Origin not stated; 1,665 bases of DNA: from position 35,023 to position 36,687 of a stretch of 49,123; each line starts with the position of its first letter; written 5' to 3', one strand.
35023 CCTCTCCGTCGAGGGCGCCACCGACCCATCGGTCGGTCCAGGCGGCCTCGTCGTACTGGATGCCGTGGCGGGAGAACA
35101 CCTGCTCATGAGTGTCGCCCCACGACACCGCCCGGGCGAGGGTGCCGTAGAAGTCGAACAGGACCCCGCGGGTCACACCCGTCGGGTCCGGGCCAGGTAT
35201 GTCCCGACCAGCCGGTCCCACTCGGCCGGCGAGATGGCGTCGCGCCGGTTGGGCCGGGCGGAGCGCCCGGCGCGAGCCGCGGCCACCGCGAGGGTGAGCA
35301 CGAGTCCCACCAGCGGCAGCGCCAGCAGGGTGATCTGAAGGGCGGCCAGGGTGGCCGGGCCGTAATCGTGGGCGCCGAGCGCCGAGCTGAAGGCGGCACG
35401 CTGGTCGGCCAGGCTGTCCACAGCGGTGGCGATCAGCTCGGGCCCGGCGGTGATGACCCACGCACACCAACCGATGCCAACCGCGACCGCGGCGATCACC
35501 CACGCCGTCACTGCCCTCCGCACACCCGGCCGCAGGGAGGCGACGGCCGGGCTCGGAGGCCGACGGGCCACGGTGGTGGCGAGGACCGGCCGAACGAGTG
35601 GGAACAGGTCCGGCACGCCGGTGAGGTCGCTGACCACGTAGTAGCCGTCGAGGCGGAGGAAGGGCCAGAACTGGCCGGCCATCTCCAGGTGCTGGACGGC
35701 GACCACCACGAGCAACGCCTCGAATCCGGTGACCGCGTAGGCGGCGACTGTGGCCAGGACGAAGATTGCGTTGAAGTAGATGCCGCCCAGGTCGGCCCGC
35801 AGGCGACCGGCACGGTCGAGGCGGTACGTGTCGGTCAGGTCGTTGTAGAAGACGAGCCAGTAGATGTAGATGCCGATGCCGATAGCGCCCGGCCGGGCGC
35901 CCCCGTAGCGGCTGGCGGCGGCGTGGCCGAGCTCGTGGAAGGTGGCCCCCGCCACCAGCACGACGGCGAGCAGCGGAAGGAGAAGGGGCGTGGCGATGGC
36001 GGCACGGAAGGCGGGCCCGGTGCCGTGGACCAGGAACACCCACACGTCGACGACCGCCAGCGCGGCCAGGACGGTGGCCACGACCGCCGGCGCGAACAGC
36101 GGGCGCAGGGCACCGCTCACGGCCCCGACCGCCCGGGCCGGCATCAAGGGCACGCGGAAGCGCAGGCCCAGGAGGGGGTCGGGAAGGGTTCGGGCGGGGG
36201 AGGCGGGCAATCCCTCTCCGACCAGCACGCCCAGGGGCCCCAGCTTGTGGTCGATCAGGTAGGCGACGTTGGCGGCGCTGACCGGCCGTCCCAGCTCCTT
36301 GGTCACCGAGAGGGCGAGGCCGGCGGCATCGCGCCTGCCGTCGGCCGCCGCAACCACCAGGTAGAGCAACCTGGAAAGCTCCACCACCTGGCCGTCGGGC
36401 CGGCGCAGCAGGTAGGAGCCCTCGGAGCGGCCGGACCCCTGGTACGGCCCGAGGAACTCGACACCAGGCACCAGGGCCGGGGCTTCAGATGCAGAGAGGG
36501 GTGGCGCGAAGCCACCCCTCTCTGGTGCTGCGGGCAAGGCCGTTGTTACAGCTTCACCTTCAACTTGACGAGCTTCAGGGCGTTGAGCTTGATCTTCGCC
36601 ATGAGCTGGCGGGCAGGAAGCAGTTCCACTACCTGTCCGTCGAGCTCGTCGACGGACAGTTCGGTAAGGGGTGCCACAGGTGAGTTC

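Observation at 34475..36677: Unannotated acidic-leader/cationic-tail peptide gene, perfect hairpin, M50-like membrane protease and HAD hydrolase: candidate peptide maturation module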

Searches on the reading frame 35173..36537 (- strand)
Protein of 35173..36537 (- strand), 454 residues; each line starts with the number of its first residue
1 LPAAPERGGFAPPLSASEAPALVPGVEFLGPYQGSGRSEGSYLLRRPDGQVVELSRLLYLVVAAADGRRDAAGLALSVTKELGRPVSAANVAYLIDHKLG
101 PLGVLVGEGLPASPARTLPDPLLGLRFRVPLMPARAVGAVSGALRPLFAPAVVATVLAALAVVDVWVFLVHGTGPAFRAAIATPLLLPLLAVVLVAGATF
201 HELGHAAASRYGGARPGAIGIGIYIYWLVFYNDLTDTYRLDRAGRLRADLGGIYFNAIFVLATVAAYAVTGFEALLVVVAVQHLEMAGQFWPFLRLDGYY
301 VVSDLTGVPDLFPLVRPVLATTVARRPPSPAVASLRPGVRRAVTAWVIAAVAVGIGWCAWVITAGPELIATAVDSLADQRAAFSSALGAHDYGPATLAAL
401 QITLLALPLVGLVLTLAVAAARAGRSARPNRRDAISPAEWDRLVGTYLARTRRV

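Call 5: search_protein_families(library=pfam, proteins=[window:35173-36537:-], max_evalue=0.1)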
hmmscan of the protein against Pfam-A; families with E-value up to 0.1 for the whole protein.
window:35173-36537:- (454 aa): 1 family
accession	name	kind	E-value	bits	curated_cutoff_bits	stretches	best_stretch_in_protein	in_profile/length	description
PF02163.28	Peptidase_M50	-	0.074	12.8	27.2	0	191-267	3-100/221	Peptidase family M50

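Call 6: search_protein_families(library=ncbifam, proteins=[window:35173-36537:-], max_evalue=0.1)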
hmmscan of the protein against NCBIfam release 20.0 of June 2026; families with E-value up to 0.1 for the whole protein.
window:35173-36537:- (454 aa): 2 families
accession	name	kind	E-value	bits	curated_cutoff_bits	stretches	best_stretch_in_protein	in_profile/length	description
NF041824.1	daptide_HExxH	equivalog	2.8e-20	72.8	300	1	42-311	19-289/379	daptide biosynthesis intramembrane metalloprotease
NF058609.1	RiPP_HExxH_LiaK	equivalog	6.2e-07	29.3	225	1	186-303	90-209/246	YydH/LiaK family epipeptide maturation metalloprotease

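Call 7: find_homologous_proteins(query=window:35173-36537:-)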
Query window:35173-36537:- (454 aa): 1099 proteins with E <= 0.001 among 8000 candidates; the best 120 are listed.
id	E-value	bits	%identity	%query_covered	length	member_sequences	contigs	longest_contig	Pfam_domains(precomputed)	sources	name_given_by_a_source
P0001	8.5e-270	913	100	95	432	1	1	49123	-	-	-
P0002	1.2e-121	425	51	92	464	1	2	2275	-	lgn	-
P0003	4.2e-116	407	52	94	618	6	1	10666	-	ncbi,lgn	-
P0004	6.7e-115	403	51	89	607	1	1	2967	-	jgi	jgi:putative peptide zinc metalloprotease protein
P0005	2.0e-114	401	50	93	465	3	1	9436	-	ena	-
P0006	3.8e-113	397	49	90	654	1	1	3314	-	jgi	jgi:putative peptide zinc metalloprotease protein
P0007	1.4e-112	395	49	90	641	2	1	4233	-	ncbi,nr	ncbi:MAG: putative peptide zinc metalloprotease protein, partial [Gaiellales bacterium]|nr:putative 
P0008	2.0e-112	395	45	98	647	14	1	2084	-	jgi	jgi:putative peptide zinc metalloprotease protein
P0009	2.6e-112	394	52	88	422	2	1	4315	-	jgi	-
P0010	3.9e-112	394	50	90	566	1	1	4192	-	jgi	jgi:putative peptide zinc metalloprotease protein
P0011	4.3e-112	393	49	88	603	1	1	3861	-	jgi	jgi:putative peptide zinc metalloprotease protein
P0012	8.9e-111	389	50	88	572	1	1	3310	PF05103.19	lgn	-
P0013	1.1e-110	389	48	92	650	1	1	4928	-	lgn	-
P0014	1.1e-110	389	51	87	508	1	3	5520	-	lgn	-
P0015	1.3e-110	389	51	87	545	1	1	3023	-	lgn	-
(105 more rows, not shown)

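Call 11: find_related_loci(query=A1, collection=genome_contigs, flank=4000)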
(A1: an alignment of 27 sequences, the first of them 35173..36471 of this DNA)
Query A1 (432 aa) in genome_contigs; peptide patterns used: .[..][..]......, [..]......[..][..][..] (x = any residue, [..] = any of these).
599 stretches matched a pattern (row limit reached: there are more); 486 encode a relative of the query (tblastn E <= 1e-3); the best 80 are kept; 80 distinct loci.
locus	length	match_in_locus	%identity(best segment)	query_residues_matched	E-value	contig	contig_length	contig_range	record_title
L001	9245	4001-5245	46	2-429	3e-111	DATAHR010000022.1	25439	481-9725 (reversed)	MAG TPA_asm: Gaiellales bacterium isolate SMAG_U6862 k141_3505584, whole genome shotgun sequence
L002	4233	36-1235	49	3-403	1e-112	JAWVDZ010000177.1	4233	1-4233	MAG: Gaiellales bacterium isolate BP_418 scaffold_764993, whole genome shotgun sequence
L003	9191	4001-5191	47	3-400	2e-110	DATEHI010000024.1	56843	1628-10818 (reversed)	MAG TPA_asm: Candidatus Dormiibacterota bacterium isolate SMAG_U8807 k141_1124573, whole genome shotgun sequence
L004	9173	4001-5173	46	3-394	7e-110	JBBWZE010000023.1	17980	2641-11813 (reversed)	MAG: Actinomycetota bacterium isolate Holy_191 scaffold_9979584, whole genome shotgun sequence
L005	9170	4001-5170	49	3-393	2e-108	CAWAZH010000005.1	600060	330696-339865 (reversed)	MAG: uncultured Actinomycetes bacterium isolate MFD04212.bin.1.195 genome assembly, contig: contig_2208, whole genome sh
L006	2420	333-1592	48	3-413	4e-113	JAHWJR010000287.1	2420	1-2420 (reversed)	MAG: Actinomycetota bacterium isolate 0711_bin2 NODE_13931_length_2420_cov_396.498943, whole genome shotgun sequence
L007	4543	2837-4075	46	2-413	9e-108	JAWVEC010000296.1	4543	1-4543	MAG: Gaiellales bacterium isolate BP_420 scaffold_3799563, whole genome shotgun sequence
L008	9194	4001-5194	47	3-405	7e-107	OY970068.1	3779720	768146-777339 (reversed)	MAG: uncultured Actinomycetes bacterium isolate MFD04212.bin.1.59 genome assembly, chromosome: 1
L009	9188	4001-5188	48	3-403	2e-106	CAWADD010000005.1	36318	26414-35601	MAG: uncultured Actinomycetes bacterium isolate MFD04212.bin.3.240 genome assembly, contig: contig_13496, whole genome s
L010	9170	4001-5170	47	4-394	1e-105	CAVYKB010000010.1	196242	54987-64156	MAG: uncultured Acidimicrobiia bacterium isolate MFD01275.bin.2.154 genome assembly, contig: contig_15511, whole genome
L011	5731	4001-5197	47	3-402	2e-105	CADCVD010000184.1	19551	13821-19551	MAG: uncultured Rubrobacteraceae bacterium isolate AVDCRST_MAG37 genome assembly, contig: NODE929, whole genome shotgun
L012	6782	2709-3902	45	3-401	2e-103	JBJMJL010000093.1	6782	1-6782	MAG: Gaiellaceae bacterium isolate 12C16O_168h_100_P14_coass_bin_32 k141_2152225, whole genome shotgun sequence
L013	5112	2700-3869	46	3-394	2e-102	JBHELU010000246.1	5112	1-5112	MAG: Actinomycetota bacterium isolate S2_bin.31.orig S2_k141_2210810, whole genome shotgun sequence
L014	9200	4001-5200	45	3-403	4e-102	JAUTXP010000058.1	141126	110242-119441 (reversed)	MAG: Acidimicrobiaceae bacterium isolate BP_115 scaffold_1793846, whole genome shotgun sequence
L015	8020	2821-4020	47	3-403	8e-102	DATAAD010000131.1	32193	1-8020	MAG TPA_asm: Acidimicrobiales bacterium isolate SMAG_U6663 k141_439780, whole genome shotgun sequence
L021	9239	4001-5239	42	3-410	3e-101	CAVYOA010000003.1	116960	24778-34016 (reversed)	MAG: uncultured Solirubrobacterales bacterium isolate MFD05747.bin.3.302 genome assembly, contig: contig_19240, whole ge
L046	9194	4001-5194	44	3-405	9e-97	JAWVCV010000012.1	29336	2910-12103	MAG: Gaiellaceae bacterium isolate BP_391 scaffold_799865, whole genome shotgun sequence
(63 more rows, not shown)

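Call 46: predict_structure(alignment_id=A1)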
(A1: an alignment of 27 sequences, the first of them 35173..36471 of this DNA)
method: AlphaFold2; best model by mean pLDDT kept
length: 432 residues; sequences in the alignment: 27
mean_pLDDT: 84.7   pTM: 0.78
mean pLDDT of the five models: 84.7, 82.9, 81.2, 80.6, 79.4
residues with pLDDT >= 90: 222; 70-90: 143; 50-70: 44; < 50: 23
segments of 3 or more residues with pLDDT < 50: 94-101, 272-274, 410-413, 428-432
pLDDT, mean of each block of 10 residues (from residue 1): 78 80 81 92 87 95 95 88 71 47 73 95 95 97 92 90 89 94 92 89 78 71 88 97 96 93 82 58 83 92 93 93 91 88 91 95 97 94 88 84 65 56 56 39
secondary structure, 60 per line:
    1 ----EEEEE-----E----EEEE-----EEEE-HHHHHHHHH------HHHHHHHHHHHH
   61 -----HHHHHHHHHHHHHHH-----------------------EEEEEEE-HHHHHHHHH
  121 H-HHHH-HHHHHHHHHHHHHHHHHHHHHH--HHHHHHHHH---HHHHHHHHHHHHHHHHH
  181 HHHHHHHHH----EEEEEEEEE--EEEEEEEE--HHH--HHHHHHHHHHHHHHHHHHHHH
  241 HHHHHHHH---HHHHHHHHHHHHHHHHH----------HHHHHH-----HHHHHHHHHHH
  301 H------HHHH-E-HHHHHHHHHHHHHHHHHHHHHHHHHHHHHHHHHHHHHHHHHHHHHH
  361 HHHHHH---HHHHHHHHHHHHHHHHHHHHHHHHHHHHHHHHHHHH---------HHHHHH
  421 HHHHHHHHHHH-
elements in order: E5-9 E20-23 E29-32 H34-42 H49-60 H66-80 E104-110 H112-121 H123-126 H128-149 H152-160 H164-189 E194-202 E205-212 H220-248 H252-268 H279-284 H290-301 H308-311 H315-366 H370-405 H415-431

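Call 53: fold_search(model_id=the predicted structure, library=pdb)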
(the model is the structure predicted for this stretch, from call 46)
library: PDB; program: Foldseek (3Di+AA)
matches with E <= 10: 207; with E <= 0.001: 0
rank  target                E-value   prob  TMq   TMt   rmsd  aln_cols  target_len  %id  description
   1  7ue2_A                2.9e-01  0.16  0.13  0.16  23.0       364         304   10  Crystal structure of designed helical repeat protein RPB_PLP3_R6 bound to PLPx6 peptide (released 2023-03-29)
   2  8vjl_A                3.2e-01  0.72  0.22  0.30  11.1       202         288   15  SpoIVFB:pro-sigmaK complex (released 2024-10-02)
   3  5v1u_B                1.5e+00  0.75  0.15  0.59   3.9        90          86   13  TbiB1 in Complex with the TbiA(beta) Leader Peptide (released 2018-09-05)
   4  9jih_B                1.8e+00  0.05  0.11  0.14  33.3       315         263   12  Crystal structure of BAR domain of ACAP4 (released 2026-01-14)
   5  7rdr_A                1.8e+00  0.05  0.12  0.12  23.6       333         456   14  Circular tandem repeat protein with novel repeat topology and enhanced subunit contact surfaces (released 2021-09-01)
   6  8b70_A                1.8e+00  0.05  0.13  0.11  21.6       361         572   14  KimA from B. subtilis with nucleotide second-messenger c-di-AMP bound (released 2023-01-18)
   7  7n6g_3R               2.1e+00  0.03  0.10  0.12  54.9       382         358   12  C1 of central pair (released 2022-05-18)
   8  8tmb_A                2.2e+00  0.07  0.13  0.15  15.9       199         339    8  Cryo-EM structure of CorA in complex with conformation-specific synthetic antibody C12 and 20 mM MgCl2, State MG20-1 (released 2025-02-12)
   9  8j07_8M               2.2e+00  0.03  0.09  0.10  50.0       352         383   14  96nm repeat of human respiratory doublet microtubule and associated axonemal complexes (released 2023-07-26)
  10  2v0o_B                2.5e+00  0.06  0.13  0.19  37.4       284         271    8  FCHO2 F-BAR domain (released 2007-06-26)
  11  9dze_A                2.5e+00  0.04  0.11  0.14  23.2       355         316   13  Computationally Designed Bifaceted Protein Nanomaterial pD5-14 (released 2024-10-30)
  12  7sqc_1Y               2.5e+00  0.03  0.10  0.15  30.8       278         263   14  Ciliary C1 central pair apparatus isolated from Chlamydomonas reinhardtii (released 2022-04-13)
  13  9mg8_B                2.5e+00  0.03  0.12  0.14  25.3       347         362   16  Crystal Structure of b-iTHR-110 (released 2025-12-17)
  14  7n6g_3O               2.7e+00  0.02  0.10  0.11  49.2       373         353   13  C1 of central pair (released 2022-05-18)
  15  5wu6_D                2.8e+00  0.08  0.06  0.08  11.4        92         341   14  Crystal structure of apo human Tut1, form IV (released 2017-05-31)
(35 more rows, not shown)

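Call 67: search_protein_families(library=pfam, proteins=[L004:5632-6336:+, L046:5683-6438:+, L021:5725-6558:+], max_evalue=0.01)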
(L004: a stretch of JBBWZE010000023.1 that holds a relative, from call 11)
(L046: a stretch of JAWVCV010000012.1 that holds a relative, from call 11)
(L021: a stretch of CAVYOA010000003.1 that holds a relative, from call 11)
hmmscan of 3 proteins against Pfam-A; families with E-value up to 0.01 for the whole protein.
L004:5632-6336:+ (234 aa): 0 families

L046:5683-6438:+ (251 aa): 1 family
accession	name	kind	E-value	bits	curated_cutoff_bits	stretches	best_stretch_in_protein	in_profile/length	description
PF01456.22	Mucin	-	0.0096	16.4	34.7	1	195-250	28-85/143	Mucin-like glycoprotein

L021:5725-6558:+ (277 aa): 1 family
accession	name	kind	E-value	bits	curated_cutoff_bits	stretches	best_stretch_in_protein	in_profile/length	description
PF13094.11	CENP-Q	-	0.0029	18.2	28.5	1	137-215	42-121/162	CENP-Q, a CENPA-CAD centromere complex subunit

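Call 69: search_protein_families(library=ncbifam, alignment_id=A1, max_evalue=0.001)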
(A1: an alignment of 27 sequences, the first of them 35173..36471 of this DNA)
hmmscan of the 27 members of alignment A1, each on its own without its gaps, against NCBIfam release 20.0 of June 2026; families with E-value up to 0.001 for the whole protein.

A. member 1, window:35173-36471:- (432 aa): 2 families
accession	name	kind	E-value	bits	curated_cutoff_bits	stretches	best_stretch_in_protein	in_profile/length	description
NF041824.1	daptide_HExxH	equivalog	2.4e-20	73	300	1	20-289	19-289/379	daptide biosynthesis intramembrane metalloprotease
NF058609.1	RiPP_HExxH_LiaK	equivalog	5.6e-07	29.5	225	1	163-281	89-209/246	YydH/LiaK family epipeptide maturation metalloprotease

B. families by the number of members that match (of 27 scanned): 2 families
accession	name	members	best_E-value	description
NF041824.1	daptide_HExxH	27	1.4e-32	daptide biosynthesis intramembrane metalloprotease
NF058609.1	RiPP_HExxH_LiaK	27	7.9e-16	YydH/LiaK family epipeptide maturation metalloprotease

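Call 75: search_protein_families(library=pfam, alignment_id=A6, max_evalue=0.00001)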
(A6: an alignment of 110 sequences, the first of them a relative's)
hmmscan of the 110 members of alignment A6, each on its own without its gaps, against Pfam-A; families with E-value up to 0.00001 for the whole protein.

A. member 1, L076:230-1984:- (584 aa): 0 families

B. families by the number of members that match (of 110 scanned): 89 families (the first 25 are shown)
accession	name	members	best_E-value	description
PF02773.21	S-AdoMet_synt_C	4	1.1e-68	S-adenosylmethionine synthetase, C-terminal domain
PF02861.25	Clp_N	4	1e-22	Clp amino terminal domain, pathogenicity island component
PF02075.23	RuvC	3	1.1e-48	Crossover junction endodeoxyribonuclease RuvC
PF02772.21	S-AdoMet_synt_M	3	1.5e-45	S-adenosylmethionine synthetase, central domain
PF00438.25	S-AdoMet_synt_N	3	4.5e-44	S-adenosylmethionine synthetase, N-terminal domain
PF17764.6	PriA_3primeBD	3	1.2e-13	3'DNA-binding domain (3'BD)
PF07690.21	MFS_1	2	4.4e-64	Major Facilitator Superfamily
PF00561.26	Abhydrolase_1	2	3.7e-35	alpha/beta hydrolase fold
PF00551.24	Formyl_trans_N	2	2.8e-32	Formyl transferase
PF05977.19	MFS_3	2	1.5e-30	Transmembrane secretion effector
PF00498.31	FHA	2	2.1e-23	FHA domain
PF14520.12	HHH_5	2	2e-20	Helix-hairpin-helix domain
PF01330.27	RuvA_N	2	3.5e-19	RuvA N terminal domain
PF01476.26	LysM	2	4.5e-17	LysM domain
PF00903.31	Glyoxalase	2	1.9e-15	Glyoxalase/Bleomycin resistance protein/Dioxygenase superfamily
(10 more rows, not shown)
